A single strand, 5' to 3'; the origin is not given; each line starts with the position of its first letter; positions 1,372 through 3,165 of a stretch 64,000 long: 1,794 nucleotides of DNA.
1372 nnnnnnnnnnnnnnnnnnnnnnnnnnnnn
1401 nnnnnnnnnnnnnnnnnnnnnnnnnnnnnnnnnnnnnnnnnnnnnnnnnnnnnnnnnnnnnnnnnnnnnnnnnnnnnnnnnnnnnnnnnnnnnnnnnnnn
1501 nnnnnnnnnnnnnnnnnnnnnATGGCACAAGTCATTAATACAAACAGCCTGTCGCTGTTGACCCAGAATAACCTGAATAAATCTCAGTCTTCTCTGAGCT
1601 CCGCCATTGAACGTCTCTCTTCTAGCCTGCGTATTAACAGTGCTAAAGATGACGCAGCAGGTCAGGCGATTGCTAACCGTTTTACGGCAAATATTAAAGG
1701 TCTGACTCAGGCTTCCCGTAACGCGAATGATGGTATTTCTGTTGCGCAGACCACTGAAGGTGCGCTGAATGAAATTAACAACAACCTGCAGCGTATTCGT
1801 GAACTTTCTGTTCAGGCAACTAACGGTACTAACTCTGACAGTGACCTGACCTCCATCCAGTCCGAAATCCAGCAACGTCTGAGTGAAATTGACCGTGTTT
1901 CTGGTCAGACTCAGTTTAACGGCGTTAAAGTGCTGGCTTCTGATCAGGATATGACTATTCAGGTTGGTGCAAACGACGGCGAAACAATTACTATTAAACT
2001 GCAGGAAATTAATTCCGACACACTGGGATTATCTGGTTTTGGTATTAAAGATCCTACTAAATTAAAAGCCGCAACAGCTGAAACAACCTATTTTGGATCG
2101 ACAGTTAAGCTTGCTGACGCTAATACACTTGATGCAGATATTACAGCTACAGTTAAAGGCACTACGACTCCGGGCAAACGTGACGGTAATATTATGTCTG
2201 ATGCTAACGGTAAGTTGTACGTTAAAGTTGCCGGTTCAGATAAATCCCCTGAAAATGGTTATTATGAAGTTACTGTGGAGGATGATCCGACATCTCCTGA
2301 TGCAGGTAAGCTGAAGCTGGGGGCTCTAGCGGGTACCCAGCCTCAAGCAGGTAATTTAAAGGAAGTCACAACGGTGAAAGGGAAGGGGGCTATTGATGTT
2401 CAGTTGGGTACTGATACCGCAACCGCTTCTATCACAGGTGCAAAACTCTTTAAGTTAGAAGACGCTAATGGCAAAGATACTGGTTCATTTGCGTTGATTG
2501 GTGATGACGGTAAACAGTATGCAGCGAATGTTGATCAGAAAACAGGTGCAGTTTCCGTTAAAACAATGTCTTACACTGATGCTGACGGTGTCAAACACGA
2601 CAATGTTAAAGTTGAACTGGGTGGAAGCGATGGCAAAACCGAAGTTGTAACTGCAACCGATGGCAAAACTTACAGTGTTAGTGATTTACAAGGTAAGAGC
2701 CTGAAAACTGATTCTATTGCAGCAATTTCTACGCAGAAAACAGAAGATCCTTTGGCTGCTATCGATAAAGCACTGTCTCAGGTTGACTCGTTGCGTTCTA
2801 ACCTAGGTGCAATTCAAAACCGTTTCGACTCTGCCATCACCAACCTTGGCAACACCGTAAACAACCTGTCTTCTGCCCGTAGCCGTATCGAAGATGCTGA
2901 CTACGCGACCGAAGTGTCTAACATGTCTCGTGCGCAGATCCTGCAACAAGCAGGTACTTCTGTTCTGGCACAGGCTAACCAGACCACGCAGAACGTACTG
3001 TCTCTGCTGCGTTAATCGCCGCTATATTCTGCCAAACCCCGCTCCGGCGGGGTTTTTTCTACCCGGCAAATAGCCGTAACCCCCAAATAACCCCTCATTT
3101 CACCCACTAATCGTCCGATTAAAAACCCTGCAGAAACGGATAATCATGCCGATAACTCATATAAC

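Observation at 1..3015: fliC central region differs from the K-12 H48 allele; fliD N-terminus also variant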

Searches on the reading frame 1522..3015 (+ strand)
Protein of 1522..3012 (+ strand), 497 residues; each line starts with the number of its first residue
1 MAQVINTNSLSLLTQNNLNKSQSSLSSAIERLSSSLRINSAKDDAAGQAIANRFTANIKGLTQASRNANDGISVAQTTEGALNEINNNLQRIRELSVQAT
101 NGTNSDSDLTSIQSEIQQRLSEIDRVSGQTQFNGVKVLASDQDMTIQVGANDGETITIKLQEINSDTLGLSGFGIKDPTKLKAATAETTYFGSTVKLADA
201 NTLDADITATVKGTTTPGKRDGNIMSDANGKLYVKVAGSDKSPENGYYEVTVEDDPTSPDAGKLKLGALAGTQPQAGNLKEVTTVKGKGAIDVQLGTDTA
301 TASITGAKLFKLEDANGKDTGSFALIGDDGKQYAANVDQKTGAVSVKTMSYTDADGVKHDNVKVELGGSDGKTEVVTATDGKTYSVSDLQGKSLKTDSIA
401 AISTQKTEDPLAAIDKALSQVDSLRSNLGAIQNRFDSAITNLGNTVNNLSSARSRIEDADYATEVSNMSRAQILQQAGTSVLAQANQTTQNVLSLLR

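Call 9: search_solved_structures(query=window:1522-3012:+, max_evalue=1e-10, show_alignments=2)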
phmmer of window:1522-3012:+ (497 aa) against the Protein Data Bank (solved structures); distinct sequences matched with E-value up to 1e-10: 75 (the best 60 are shown).
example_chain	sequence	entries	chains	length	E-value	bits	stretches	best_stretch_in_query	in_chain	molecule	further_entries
6jy0_A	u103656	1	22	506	1.8e-152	511.6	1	1-497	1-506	Flagellin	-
8cxm_Z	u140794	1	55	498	1.3e-149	502.2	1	1-496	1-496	Flagellin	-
9gnz_A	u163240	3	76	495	1.3e-148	498.9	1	1-497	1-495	Flagellin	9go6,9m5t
8fml_B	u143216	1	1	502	1.4e-148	498.8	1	1-497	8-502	Flagellin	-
9m67_A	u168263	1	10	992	1.4e-147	495.5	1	1-497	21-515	Flagellin,Flagellar hook-associated protein 2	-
1ucu_A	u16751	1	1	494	2.4e-147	494.7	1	2-497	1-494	phase 1 Flagellin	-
3a5x_A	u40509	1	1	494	5e-147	493.7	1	2-497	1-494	Flagellin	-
9ofn_1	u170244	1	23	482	6e-141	473.6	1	1-496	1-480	FliC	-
9iwq_A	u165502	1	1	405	3.1e-138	464.7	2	2-219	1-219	Flagellin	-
9atb_A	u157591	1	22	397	4e-117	395.2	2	1-283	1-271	Flagellin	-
7sqj_A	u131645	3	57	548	3.9e-115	388.6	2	1-387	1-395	Flagellin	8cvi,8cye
7sn7_A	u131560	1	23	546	6.2e-114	384.6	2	3-387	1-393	Flagellin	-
7sn4_A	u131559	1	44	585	1.1e-113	383.8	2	1-192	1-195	Flagellin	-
7sqd_A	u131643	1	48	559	2.3e-101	343.3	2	1-335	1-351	Flagellin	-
9n59_A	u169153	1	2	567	6.4e-99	335.2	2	4-205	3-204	Flagellin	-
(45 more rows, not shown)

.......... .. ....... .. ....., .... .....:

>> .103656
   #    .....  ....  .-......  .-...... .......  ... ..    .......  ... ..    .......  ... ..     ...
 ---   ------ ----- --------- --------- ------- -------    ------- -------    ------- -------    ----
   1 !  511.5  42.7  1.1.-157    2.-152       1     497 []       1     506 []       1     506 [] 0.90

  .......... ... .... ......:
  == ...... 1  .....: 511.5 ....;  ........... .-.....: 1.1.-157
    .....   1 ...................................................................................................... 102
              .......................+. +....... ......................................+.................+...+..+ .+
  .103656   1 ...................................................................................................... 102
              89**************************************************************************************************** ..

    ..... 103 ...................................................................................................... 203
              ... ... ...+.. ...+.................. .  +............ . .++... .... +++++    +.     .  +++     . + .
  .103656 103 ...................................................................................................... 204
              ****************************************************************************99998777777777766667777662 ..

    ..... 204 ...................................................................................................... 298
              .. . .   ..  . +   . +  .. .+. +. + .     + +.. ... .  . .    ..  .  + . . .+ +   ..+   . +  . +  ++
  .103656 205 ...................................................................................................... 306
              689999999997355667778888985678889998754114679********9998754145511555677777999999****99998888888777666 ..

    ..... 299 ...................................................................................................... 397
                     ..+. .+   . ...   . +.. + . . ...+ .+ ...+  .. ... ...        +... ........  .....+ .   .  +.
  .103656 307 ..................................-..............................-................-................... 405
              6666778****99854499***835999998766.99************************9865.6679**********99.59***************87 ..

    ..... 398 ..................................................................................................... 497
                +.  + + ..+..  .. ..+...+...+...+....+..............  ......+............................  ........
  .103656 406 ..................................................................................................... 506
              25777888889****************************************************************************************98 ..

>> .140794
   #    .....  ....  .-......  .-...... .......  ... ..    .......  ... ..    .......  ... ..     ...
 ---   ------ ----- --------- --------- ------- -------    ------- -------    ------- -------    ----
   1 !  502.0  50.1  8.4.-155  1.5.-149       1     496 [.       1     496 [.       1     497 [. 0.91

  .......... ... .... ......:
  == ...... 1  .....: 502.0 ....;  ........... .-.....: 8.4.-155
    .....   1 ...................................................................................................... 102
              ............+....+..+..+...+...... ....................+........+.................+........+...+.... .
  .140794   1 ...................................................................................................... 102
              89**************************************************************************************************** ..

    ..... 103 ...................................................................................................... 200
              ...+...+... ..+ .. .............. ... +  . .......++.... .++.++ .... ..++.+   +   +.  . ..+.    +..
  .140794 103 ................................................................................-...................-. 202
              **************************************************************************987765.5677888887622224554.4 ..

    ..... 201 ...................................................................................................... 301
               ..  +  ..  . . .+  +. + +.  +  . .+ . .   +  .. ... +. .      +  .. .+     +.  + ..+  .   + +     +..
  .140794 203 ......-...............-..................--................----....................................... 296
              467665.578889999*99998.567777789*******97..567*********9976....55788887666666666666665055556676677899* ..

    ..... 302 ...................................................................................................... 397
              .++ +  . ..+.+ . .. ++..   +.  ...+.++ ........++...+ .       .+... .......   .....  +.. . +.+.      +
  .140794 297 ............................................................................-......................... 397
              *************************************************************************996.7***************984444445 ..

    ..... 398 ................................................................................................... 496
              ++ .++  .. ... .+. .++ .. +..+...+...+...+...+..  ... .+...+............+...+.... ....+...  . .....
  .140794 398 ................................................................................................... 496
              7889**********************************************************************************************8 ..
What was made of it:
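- On FliC/FljB family flagellin: End-to-end alignment with solved flagellins (call 9).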

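Call 18: find_related_loci(query=L002:7334-8743:-, collection=genome_contigs, flank=4000)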
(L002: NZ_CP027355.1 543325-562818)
Query L002:7334-8743:- (469 aa) in genome_contigs; peptide patterns used: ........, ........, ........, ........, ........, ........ (x = any residue, [..] = any of these).
82 stretches matched a pattern; 46 encode a relative of the query (tblastn E <= 1e-3); 41 distinct loci.
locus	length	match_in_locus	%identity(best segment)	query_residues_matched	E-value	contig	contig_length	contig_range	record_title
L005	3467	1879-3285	99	1-469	0e+0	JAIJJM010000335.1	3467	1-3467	MAG: Collinsella sp. isolate Map_57_008 contig_100_3844, whole genome shotgun sequence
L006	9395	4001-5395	85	1-469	0e+0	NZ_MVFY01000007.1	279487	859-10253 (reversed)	Citrobacter portucalensis strain A60 A60_S7_L001_NODE_7_length_279487_cov_21.1854, whole genome shotgun sequence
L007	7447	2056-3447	84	2-469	0e+0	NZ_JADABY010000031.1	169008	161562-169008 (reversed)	Citrobacter sp. Res13-Sevr-PEB04-36 seq_tig31, whole genome shotgun sequence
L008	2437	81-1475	83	1-469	0e+0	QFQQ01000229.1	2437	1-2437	MAG: Citrobacter freundii isolate S2_003_000_R2_13 S2_003_000_R2_scaffold_28807, whole genome shotgun sequence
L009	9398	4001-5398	84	2-469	0e+0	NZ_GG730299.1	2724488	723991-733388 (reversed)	Citrobacter youngae ATCC 29220 Scfld0, whole genome shotgun sequence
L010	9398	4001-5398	84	2-469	0e+0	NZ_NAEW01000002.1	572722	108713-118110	Citrobacter braakii strain ATCC 51113 CbraakiiATCC_L001_NODE_2_length_572722__23.1737, whole genome shotgun sequence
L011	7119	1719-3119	81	1-469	0e+0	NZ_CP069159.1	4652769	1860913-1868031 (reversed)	Citrobacter sp. R56 chromosome, complete genome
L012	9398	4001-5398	83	2-469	0e+0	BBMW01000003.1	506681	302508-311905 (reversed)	Citrobacter werkmanii NBRC 105721 DNA, contig: CIWKM03, whole genome shotgun sequence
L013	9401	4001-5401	81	1-469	0e+0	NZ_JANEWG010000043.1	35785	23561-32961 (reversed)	Citrobacter sp. Awk 4 510132-22-43, whole genome shotgun sequence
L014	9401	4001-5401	81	1-469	0e+0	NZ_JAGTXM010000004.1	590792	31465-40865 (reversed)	Citrobacter amalonaticus strain ku-bf3 scaffold_3, whole genome shotgun sequence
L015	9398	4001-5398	82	2-469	0e+0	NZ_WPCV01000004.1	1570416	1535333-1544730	Citrobacter sp. On2M On2M_4, whole genome shotgun sequence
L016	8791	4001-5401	81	1-469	0e+0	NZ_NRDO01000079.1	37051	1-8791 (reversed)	Citrobacter sp. NCU1 contig_79, whole genome shotgun sequence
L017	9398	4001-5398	77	1-469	0e+0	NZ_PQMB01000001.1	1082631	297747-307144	Citrobacter amalonaticus strain S646 scaffold1.1, whole genome shotgun sequence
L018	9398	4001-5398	77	1-469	0e+0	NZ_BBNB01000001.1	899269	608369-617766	Citrobacter sedlakii NBRC 105722, whole genome shotgun sequence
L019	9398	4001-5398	76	1-469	0e+0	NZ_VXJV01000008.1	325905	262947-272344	Salmonella enterica subsp. diarizonae strain CCUG 30040T contig_0000008, whole genome shotgun sequence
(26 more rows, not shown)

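Call 37: search_solved_structures(query=L002:7334-8743:-, max_evalue=0.00001, show_alignments=0)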
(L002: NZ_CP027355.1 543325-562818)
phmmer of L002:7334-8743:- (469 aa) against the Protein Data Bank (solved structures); distinct sequences matched with E-value up to 0.00001: 16.
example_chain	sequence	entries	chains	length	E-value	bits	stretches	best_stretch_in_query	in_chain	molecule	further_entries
9gnz_R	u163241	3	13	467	1.9e-209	699.1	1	1-468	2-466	Flagellar hook-associated protein 2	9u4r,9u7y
9m6i_A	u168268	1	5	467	4e-209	698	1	1-468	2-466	Flagellar hook-associated protein 2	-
9u4r_AC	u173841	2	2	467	6.2e-209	697.4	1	1-468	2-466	Flagellar hook-associated protein 2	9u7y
9m67_A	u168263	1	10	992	4.7e-208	694.5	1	1-468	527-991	Flagellin,Flagellar hook-associated protein 2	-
9m6h_A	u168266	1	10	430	1.1e-191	640.5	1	21-452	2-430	Flagellar hook-associated protein 2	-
9m68_A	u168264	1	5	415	1.7e-181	607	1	19-435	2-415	Flagellar hook-associated protein 2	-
5h5v_A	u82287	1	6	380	2.1e-90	307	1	41-417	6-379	Flagellar hook-associated protein 2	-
5h5t_A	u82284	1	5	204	2e-74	254.4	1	70-268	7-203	Flagellar hook-associated protein 2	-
5xlj_A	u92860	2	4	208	2.1e-34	122.7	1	70-261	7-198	Flagellar hook-associated protein 2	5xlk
5h5w_A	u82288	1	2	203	2.4e-32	115.9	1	70-267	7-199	Flagellar hook-associated protein 2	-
5gna_B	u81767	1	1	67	1.3e-28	103.6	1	403-469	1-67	Flagellar hook-associated protein 2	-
6sih_A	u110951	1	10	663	5.6e-16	62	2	222-343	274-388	Flagellar hook-associated protein 2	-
5krw_A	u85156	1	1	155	8.5e-15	58.1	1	427-468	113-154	Flagellar protein FliT,Flagellar hook-associated protein 2 fusion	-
9gsx_W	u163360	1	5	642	3.1e-14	56.2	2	222-341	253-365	Flagellar hook-associated protein 2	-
6ch2_D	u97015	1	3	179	1e-13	54.5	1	429-468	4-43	Flagellar hook-associated protein 2,Flagellar protein FliT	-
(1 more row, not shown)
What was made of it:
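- On FliD filament cap: Best PDB matches are Salmonella FliD (call 37).
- Closest known: Salmonella enterica FliC/FljB and FliD. Same: Best PDB matches for both proteins (calls 9, 37).
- Tried and rejected: Solved homologues cover both proteins end to end (calls 9, 37).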

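Call 38: search_protein_families(proteins=[window:1522-3012:+, L002:7334-8743:-], library=ncbifam, max_evalue=0.00001)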
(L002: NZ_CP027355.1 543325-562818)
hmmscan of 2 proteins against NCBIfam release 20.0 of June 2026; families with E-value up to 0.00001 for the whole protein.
window:1522-3012:+ (497 aa): 26 families (the best 25 are shown)
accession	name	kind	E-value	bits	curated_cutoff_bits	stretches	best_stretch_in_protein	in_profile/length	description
NF005953.0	PRK08026.1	subfamily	1.3e-185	619.1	619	2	1-312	1-298/548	FliC/FljB family flagellin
NF005294.0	PRK06819.1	subfamily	2.7e-159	530.7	387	2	1-226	1-229/376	FliC/FljB family flagellin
NF006467.0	PRK08869.1-2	subfamily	4.3e-96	322.4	443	2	1-214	1-222/400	flagellin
NF009448.0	PRK12806.1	equivalog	2.1e-89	300.5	531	1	1-496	1-473/475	flagellin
NF009444.0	PRK12802.1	equivalog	9.5e-88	294.4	332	2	1-205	1-211/282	flagellin domain-containing protein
NF006466.0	PRK08869.1-1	subfamily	1.3e-72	245.4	426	2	1-208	1-210/377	flagellin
NF006469.0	PRK08869.1-4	equivalog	3.4e-71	240.6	627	2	1-175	1-176/377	flagellin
NF006468.0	PRK08869.1-3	subfamily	4.4e-68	230.1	436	2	2-172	2-173/378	polar flagellin E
NF006470.0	PRK08869.1-5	equivalog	1.2e-67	228.9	423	2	5-165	4-166/388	flagellin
NF009446.0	PRK12804.1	subfamily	3.5e-64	217.2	352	2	5-204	3-212/301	flagellin Hag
NF038071.1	lat_flg_LafA_2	exception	2.1e-63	214.4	365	2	1-207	1-208/284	lateral flagellin LafA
NF009449.0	PRK12807.1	subfamily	2.7e-56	191.2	347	2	5-167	3-179/287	flagellin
NF009450.0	PRK12808.1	equivalog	3e-55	188.6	476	1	5-496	3-475/476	flagellin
NF009445.0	PRK12803.1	equivalog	4.5e-44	151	450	2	4-141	2-139/335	flagellin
NF010115.0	PRK13588.1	subfamily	4e-41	141.5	503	2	1-218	1-221/514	flagellin B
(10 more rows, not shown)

L002:7334-8743:- (469 aa): 6 families
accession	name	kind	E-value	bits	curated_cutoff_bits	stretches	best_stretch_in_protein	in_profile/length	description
NF005955.1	PRK08032.1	equivalog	2e-198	660.1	387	1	1-463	2-464/465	flagellar filament capping protein FliD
NF009400.1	PRK12765.1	equivalog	9.5e-39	133.4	448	1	2-390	5-407/596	flagellar filament capping protein FliD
NF005833.0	PRK07737.1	equivalog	2e-34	119.5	444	1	7-466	7-499/501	flagellar hook-associated protein 2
NF005281.0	PRK06798.1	equivalog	7.3e-33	114.2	375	1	26-457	36-428/440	flagellar hook-associated protein 2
NF005188.0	PRK06664.1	equivalog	3.1e-29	101.8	469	1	219-462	384-654/661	flagellar hook-associated protein FliD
NF006282.1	PRK08453.1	equivalog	1.5e-23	83.2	500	1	211-455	419-668/673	flagellar filament capping protein FliD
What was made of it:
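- On FliC/FljB family flagellin: NF005294 530.7 bits (cut-off 387) and NF005953 619.1 bits (cut-off 619, borderline) (call 38).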
